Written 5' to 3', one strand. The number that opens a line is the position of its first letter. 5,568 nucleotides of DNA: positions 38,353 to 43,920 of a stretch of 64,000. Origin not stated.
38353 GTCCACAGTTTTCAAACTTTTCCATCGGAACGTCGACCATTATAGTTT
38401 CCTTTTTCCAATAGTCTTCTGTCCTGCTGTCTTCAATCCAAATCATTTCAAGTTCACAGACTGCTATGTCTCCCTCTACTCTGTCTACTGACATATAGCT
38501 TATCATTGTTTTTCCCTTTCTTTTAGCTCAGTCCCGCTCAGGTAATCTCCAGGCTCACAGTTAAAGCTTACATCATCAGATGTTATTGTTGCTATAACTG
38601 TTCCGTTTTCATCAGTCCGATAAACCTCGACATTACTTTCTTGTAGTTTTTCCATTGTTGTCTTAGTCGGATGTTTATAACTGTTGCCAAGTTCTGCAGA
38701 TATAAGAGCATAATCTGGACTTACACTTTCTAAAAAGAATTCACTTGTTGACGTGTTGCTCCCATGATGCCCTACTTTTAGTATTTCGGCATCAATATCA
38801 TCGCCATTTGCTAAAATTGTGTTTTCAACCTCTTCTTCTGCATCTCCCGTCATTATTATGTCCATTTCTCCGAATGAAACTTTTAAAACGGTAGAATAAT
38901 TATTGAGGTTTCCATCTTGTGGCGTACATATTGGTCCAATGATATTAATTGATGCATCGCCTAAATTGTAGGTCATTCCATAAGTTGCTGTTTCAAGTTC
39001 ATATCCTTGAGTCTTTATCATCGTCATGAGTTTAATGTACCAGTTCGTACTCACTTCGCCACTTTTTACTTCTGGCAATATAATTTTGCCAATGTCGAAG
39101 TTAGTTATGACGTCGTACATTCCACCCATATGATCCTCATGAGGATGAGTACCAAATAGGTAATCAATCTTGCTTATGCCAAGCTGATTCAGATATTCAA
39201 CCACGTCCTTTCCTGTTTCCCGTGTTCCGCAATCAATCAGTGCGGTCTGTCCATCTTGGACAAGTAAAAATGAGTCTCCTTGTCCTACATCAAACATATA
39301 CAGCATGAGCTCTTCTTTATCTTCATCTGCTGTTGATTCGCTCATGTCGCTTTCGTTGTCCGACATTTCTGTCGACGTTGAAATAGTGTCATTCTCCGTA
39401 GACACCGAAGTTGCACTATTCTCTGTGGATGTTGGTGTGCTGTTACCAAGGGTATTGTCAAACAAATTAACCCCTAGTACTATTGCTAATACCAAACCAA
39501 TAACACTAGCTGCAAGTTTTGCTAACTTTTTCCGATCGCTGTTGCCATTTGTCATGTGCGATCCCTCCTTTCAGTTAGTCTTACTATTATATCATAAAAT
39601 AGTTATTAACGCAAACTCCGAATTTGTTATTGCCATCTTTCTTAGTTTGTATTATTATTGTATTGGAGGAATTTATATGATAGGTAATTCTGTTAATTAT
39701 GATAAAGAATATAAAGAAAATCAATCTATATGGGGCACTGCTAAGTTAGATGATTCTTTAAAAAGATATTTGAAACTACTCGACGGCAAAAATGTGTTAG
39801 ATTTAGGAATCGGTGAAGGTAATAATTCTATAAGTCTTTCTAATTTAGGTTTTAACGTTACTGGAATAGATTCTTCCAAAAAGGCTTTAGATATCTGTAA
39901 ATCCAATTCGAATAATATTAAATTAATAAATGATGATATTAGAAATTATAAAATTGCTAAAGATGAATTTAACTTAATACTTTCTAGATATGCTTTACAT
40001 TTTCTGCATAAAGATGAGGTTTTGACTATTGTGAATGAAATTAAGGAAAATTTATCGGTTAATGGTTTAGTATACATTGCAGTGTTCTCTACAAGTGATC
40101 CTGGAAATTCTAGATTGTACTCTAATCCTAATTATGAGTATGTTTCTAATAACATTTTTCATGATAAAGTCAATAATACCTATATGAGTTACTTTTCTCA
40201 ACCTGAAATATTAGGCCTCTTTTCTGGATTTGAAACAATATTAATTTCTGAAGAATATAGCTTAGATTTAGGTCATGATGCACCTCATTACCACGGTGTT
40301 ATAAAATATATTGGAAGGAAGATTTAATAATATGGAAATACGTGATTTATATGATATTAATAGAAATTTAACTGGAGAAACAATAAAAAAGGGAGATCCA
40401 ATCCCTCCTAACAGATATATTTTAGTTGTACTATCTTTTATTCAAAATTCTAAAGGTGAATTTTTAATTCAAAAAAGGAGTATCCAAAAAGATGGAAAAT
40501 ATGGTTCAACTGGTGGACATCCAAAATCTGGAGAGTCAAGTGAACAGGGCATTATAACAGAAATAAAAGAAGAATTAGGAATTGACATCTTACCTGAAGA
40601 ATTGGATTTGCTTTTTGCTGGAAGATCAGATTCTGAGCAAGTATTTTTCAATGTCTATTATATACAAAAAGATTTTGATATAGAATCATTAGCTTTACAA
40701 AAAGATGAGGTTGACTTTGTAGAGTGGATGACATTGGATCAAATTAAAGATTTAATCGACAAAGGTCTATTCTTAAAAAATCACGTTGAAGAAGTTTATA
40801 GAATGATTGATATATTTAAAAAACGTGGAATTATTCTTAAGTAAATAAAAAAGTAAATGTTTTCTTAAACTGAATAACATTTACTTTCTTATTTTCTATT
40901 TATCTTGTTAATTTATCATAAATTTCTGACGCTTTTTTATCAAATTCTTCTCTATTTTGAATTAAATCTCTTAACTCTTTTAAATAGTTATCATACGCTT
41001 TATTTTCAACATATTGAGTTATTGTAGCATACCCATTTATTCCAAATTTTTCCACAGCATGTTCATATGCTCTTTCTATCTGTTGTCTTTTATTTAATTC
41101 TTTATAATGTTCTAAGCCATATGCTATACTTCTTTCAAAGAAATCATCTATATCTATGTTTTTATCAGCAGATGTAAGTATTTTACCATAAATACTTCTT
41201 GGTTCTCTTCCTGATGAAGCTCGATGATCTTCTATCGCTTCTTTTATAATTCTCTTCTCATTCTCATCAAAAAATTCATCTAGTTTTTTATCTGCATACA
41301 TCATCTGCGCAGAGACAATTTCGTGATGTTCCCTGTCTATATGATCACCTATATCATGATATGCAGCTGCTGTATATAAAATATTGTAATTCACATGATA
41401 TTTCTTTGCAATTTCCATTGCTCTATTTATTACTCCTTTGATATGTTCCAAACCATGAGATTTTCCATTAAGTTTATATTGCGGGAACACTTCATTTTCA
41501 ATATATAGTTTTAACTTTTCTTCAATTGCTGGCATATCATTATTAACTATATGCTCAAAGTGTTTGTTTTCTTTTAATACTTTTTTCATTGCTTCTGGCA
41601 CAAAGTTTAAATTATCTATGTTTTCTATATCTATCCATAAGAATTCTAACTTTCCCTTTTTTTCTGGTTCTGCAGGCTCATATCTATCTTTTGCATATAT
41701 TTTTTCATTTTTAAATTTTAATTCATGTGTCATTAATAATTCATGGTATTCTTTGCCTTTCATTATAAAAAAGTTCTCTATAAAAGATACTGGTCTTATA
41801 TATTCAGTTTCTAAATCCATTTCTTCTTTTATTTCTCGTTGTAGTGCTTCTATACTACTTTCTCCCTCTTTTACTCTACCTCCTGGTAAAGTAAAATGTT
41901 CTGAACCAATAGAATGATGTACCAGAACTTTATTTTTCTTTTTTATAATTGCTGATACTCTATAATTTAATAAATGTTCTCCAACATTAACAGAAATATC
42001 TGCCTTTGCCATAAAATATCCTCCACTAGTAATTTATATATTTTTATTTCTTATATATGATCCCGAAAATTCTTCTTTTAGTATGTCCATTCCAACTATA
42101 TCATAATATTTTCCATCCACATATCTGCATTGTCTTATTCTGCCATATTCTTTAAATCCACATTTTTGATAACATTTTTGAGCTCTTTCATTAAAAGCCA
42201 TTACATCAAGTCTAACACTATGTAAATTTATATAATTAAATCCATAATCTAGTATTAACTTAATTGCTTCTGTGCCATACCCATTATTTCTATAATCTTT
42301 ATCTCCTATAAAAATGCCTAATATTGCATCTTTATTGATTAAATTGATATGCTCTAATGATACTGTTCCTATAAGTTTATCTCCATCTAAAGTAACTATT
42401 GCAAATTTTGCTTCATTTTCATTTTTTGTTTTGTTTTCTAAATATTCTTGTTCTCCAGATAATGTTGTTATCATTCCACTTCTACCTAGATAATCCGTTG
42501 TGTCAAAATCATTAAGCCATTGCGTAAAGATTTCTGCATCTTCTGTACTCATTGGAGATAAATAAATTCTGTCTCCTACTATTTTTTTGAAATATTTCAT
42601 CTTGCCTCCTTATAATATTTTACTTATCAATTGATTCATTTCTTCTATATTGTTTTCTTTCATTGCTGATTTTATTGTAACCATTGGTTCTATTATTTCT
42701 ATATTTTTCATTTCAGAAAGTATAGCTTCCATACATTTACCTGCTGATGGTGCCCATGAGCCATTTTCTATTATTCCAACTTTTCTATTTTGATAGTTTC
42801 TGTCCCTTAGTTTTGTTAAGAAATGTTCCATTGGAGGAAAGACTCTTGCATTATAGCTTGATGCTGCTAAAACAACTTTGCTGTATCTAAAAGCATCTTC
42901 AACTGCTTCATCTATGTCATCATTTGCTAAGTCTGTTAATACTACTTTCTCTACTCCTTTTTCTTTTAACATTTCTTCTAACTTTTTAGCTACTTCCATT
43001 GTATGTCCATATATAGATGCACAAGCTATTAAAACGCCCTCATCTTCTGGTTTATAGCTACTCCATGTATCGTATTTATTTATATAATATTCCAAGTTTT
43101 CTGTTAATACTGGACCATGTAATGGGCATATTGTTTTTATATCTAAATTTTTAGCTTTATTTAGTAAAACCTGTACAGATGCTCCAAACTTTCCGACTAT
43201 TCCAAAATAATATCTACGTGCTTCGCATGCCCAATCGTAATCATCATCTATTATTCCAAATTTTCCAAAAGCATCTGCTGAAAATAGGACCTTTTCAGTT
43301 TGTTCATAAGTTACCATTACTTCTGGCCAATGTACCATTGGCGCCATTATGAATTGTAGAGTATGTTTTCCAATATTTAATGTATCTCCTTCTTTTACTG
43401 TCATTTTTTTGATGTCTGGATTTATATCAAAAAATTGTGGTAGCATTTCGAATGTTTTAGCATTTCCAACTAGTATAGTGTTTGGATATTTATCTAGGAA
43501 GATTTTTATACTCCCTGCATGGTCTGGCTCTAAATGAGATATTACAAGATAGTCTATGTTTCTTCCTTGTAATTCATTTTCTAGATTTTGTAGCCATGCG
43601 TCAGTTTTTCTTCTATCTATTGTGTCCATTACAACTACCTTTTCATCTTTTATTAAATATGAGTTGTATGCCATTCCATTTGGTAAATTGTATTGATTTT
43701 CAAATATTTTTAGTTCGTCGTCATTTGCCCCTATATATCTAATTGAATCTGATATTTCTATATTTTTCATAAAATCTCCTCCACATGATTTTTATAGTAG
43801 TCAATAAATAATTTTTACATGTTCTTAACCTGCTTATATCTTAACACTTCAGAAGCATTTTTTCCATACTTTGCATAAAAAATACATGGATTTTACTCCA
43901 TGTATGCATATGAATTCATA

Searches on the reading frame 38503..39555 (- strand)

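Call 116: search_protein_families(library=pfam, proteins=[window:38503-39555:-], max_evalue=0.00001)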
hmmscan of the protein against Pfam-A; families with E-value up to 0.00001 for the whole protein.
window:38503-39555:- (350 aa): 1 family
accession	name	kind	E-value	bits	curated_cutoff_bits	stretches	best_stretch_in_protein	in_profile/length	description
PF00753.33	Lactamase_B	-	1.2e-17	65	22.7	1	89-286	2-193/196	Metallo-beta-lactamase superfamily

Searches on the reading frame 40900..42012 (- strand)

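Call 116: search_protein_families(library=pfam, proteins=[window:40900-42012:-], max_evalue=0.00001)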
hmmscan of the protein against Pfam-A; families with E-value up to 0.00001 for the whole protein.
window:40900-42012:- (370 aa): 2 families
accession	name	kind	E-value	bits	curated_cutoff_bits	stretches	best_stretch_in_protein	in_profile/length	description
PF00293.34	NUDIX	-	4.4e-10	40.1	21.1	1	19-144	6-129/134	NUDIX domain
PF01966.28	HD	-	1.6e-09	38.5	22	1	188-284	2-112/116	HD domain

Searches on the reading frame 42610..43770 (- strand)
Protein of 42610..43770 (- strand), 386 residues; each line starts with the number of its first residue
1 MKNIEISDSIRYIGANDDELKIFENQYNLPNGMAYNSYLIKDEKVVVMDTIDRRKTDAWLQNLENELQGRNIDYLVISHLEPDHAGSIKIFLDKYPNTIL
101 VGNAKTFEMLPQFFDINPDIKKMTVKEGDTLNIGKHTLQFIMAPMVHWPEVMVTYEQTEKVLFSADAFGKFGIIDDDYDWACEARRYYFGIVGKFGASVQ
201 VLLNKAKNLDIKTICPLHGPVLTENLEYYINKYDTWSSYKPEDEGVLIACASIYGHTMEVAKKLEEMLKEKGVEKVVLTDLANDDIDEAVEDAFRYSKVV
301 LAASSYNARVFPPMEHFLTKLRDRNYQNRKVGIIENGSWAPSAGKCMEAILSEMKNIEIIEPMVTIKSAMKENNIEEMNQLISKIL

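Call 116: search_protein_families(library=pfam, proteins=[window:42610-43770:-], max_evalue=0.00001)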
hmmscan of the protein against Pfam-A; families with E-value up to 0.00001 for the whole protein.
window:42610-43770:- (386 aa): 4 families
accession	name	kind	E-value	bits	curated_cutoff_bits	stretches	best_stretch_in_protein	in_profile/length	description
PF19583.5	ODP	-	5.3e-21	75.8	27.2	1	35-219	3-194/194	ODP family beta lactamase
PF00753.33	Lactamase_B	-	2.6e-15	57.3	22.7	1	34-218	5-196/196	Metallo-beta-lactamase superfamily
PF12724.12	Flavodoxin_5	-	1.7e-07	32.1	27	1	247-332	1-80/145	Flavodoxin domain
PF00258.30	Flavodoxin_1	-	5e-06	27.2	25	0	251-373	4-134/143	Flavodoxin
